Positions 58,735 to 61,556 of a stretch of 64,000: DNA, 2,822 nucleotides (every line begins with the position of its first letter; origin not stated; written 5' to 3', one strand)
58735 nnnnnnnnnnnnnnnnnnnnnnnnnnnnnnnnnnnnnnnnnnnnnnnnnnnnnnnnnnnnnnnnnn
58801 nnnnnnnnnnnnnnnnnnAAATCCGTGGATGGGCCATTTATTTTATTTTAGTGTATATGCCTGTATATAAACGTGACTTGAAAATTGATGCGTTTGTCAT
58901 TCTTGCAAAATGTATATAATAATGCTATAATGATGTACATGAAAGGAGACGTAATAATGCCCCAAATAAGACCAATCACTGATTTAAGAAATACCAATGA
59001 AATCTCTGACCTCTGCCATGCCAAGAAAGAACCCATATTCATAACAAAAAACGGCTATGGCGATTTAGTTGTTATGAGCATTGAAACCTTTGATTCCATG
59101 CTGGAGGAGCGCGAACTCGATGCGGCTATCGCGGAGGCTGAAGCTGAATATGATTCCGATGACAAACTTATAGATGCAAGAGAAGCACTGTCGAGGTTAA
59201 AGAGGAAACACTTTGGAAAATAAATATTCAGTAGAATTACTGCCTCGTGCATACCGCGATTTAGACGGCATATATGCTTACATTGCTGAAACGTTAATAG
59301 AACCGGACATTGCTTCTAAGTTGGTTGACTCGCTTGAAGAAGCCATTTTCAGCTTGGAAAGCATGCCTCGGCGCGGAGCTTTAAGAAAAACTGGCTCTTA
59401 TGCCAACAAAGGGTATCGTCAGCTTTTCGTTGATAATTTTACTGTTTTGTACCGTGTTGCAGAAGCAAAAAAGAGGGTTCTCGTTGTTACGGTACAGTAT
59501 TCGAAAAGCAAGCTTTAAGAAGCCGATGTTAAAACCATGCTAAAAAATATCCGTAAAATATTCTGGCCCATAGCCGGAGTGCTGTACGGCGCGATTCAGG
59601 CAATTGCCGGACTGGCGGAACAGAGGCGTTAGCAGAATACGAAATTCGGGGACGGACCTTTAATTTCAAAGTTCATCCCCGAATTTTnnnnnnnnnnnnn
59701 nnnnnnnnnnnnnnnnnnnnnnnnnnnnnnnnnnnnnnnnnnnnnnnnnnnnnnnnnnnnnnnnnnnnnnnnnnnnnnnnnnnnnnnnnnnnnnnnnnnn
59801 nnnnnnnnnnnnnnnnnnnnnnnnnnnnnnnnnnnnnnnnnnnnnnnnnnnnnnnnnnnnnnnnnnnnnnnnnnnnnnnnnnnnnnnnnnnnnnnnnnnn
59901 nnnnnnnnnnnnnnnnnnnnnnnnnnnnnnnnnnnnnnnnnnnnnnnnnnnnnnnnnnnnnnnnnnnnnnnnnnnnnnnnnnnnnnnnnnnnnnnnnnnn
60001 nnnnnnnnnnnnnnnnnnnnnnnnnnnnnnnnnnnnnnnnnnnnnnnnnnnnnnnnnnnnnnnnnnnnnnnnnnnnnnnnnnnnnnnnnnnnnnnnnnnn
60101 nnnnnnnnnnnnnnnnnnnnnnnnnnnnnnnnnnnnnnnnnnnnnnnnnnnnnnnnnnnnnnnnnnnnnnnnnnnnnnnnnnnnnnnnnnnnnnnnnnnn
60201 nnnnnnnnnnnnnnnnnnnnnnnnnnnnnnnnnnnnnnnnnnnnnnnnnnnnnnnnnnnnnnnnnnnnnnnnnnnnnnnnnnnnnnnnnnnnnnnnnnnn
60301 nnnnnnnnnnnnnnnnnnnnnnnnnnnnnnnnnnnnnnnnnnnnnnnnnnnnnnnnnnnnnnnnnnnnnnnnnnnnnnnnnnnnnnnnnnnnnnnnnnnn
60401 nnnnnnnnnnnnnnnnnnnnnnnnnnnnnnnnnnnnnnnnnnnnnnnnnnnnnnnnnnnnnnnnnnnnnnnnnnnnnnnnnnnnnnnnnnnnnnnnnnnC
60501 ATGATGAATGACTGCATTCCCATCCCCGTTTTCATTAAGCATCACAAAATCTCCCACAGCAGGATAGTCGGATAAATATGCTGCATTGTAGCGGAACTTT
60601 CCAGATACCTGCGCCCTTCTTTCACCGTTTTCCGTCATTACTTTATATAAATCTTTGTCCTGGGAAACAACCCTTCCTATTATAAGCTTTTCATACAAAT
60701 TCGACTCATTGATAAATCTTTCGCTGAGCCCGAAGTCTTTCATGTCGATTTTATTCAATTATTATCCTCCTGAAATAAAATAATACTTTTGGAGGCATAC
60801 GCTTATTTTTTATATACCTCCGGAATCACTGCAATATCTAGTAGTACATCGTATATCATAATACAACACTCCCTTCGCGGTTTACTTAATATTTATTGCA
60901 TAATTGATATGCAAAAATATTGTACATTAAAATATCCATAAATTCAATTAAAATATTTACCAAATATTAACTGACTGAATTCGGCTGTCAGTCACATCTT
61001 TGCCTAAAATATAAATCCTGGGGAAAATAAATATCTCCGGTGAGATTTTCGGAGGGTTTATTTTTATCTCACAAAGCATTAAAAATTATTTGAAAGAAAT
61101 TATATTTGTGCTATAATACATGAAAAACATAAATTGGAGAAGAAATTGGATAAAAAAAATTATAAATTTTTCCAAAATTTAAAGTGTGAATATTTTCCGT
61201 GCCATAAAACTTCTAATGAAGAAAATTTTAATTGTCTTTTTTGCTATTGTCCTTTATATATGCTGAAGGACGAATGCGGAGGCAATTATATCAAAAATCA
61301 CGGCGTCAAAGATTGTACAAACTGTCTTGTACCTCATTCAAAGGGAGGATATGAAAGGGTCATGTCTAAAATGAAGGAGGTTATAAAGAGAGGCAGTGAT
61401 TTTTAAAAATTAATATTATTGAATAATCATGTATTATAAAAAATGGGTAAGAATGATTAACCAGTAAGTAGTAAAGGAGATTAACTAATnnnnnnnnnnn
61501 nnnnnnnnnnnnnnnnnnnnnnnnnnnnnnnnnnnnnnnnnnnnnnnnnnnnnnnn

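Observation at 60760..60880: Leader-peptide translational attenuator on an rsgA paralog (possible antibiotic-inducible ribosome factor)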

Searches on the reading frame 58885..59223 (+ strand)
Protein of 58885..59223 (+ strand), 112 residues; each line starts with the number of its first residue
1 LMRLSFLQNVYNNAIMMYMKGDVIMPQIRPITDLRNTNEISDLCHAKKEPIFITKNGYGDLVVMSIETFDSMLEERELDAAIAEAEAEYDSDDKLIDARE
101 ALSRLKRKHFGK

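Call 45: search_protein_families(library=pfam, proteins=[window:58885-59223:+])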
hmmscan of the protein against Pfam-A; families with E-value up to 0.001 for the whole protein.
window:58885-59223:+ (112 aa): 1 family
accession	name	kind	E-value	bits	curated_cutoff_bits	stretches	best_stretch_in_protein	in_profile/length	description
PF02604.26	PhdYeFM_antitox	-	8.1e-11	42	29.8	1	28-95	3-71/74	Antitoxin Phd_YefM, type II toxin-antitoxin system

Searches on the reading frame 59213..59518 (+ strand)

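Call 45: search_protein_families(library=pfam, proteins=[window:59213-59518:+])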
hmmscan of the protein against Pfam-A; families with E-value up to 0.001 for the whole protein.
window:59213-59518:+ (101 aa): 1 family
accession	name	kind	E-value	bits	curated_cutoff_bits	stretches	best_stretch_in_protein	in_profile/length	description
PF05016.21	ParE_toxin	-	1.7e-11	45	23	1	7-96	1-84/89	ParE toxin of type II toxin-antitoxin system, parDE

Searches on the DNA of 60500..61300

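Call 4: search_rna_families(source=window, start=60500, end=61300, threshold=evalue, max_evalue=10)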
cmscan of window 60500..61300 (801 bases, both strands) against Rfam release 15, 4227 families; matches with E-value up to 10: 8.
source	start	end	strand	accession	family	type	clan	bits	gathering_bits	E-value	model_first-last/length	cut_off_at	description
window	61014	61108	+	RF02958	drum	Gene; sRNA;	-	20.4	43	0.25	1-112/112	no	drum RNA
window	60699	60776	-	RF00267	snoR64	Gene; snRNA; snoRNA; CD-box;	-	19.4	45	1.3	1-94/94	no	Small nucleolar RNA R64/Z200 family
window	60932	61064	+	RF00514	His_leader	Cis-reg; leader;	-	18.9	49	1.6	1-126/126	no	Histidine operon leader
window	60807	60863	+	RF00324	snoMBII-202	Gene; snRNA; snoRNA; CD-box;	-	16.2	40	2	1-84/84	no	Small nucleolar RNA MBII-202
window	60829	60880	-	RF00315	snoJ33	Gene; snRNA; snoRNA; CD-box;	-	16.2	45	2.9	1-81/81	no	Small nucleolar RNA J33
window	60921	61078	+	RF01407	STnc560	Gene; sRNA;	-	15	55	1.4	1-214/214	no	STnc560 Hfq binding RNA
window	61019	61113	+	RF01578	RUF1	Gene; sRNA;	-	13.4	70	8.6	1-264/264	no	Plasmodium RNA of unkown function RUF1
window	61000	61112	+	RF00007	U12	Gene; snRNA; splicing;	CL00006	12.5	53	8.7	1-151/151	no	U12 minor spliceosomal RNA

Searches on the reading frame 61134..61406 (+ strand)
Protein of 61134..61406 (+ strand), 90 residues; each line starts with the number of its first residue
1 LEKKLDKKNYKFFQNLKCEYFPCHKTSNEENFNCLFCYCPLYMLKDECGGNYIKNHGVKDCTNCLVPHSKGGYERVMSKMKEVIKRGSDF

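Call 6: search_protein_families(library=ncbifam, proteins=[window:61134-61406:+])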
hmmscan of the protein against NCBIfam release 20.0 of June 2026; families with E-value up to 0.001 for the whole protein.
window:61134-61406:+ (90 aa): 0 families

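Call 45: search_protein_families(library=pfam, proteins=[window:61134-61406:+])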
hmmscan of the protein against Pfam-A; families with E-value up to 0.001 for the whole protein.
window:61134-61406:+ (90 aa): 1 family
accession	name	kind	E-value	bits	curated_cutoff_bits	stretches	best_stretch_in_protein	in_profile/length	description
PF04071.17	zf-like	-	1.6e-28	98.9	27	1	9-86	1-77/82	Cysteine-rich small domain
